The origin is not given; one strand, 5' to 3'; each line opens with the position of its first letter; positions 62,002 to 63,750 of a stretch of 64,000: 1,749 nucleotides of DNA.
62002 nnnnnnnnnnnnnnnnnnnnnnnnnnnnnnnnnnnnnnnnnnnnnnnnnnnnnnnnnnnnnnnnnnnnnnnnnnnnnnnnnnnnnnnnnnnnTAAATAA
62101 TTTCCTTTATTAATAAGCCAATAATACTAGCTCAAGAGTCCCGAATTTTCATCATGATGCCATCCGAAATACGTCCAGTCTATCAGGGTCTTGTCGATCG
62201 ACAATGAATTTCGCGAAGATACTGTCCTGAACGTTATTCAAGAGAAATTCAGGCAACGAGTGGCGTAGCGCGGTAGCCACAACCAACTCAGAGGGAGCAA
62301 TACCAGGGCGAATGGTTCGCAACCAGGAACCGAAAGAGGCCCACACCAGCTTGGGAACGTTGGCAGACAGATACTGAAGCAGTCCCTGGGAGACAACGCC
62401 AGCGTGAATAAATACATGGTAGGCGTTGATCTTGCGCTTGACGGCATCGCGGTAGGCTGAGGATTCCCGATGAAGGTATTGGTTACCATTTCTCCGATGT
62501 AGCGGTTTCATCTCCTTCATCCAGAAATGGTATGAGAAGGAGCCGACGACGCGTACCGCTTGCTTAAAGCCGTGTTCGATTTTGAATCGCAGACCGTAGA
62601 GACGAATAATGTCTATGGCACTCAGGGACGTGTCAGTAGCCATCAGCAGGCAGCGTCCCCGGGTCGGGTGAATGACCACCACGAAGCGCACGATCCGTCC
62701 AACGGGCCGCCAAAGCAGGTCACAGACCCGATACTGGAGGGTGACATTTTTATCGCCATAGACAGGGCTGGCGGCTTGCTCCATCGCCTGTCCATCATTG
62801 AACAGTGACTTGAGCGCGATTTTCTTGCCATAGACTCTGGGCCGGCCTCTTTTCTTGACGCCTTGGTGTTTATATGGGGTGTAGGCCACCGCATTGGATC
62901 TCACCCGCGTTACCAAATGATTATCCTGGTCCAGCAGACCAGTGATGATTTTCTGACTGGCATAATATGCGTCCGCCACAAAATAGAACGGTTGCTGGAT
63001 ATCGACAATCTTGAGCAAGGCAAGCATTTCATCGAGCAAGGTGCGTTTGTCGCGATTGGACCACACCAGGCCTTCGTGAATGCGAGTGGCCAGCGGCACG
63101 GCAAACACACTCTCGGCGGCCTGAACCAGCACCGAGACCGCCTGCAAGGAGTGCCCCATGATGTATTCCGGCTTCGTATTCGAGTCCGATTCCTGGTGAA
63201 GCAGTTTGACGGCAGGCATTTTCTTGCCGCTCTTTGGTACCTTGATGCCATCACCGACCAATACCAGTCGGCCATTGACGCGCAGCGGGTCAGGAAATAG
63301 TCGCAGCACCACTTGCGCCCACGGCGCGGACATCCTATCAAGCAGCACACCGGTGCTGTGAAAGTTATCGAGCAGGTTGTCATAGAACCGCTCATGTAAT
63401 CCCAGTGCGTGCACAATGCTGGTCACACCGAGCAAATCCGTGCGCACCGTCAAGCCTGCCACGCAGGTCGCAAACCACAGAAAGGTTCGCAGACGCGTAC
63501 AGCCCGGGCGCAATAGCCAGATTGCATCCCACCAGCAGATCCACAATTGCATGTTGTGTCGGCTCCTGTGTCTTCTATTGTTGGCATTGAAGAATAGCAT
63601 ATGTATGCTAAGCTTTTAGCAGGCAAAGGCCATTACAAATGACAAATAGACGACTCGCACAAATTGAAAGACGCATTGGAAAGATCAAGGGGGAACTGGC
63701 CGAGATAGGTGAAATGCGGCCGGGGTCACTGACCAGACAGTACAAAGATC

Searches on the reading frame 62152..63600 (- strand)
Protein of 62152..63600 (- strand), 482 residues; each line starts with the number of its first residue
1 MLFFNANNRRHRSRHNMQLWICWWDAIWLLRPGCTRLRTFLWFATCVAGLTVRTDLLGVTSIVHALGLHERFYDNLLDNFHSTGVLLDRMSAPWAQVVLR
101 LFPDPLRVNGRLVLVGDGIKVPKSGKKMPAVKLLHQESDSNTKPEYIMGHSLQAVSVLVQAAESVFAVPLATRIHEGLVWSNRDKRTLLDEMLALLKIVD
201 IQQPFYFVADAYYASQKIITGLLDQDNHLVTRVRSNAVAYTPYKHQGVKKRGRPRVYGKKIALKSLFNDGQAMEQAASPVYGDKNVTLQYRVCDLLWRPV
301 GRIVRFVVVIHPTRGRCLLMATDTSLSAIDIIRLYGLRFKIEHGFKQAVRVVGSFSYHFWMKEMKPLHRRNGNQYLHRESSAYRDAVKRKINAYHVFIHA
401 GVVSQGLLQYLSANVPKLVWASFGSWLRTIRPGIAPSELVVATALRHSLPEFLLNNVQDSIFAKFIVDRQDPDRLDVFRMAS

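Call 65: search_protein_families(library=pfam, proteins=[window:62152-63600:-], max_evalue=0.001)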
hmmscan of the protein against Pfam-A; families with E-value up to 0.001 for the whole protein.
window:62152-63600:- (482 aa): 2 families
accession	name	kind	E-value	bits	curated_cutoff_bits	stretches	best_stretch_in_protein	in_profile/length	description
PF13546.12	DDE_5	-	6.1e-13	49.4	27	1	72-262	43-241/272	DDE superfamily endonuclease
PF01609.27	DDE_Tnp_1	-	4.7e-09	36.7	23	1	184-348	60-170/200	Transposase DDE domain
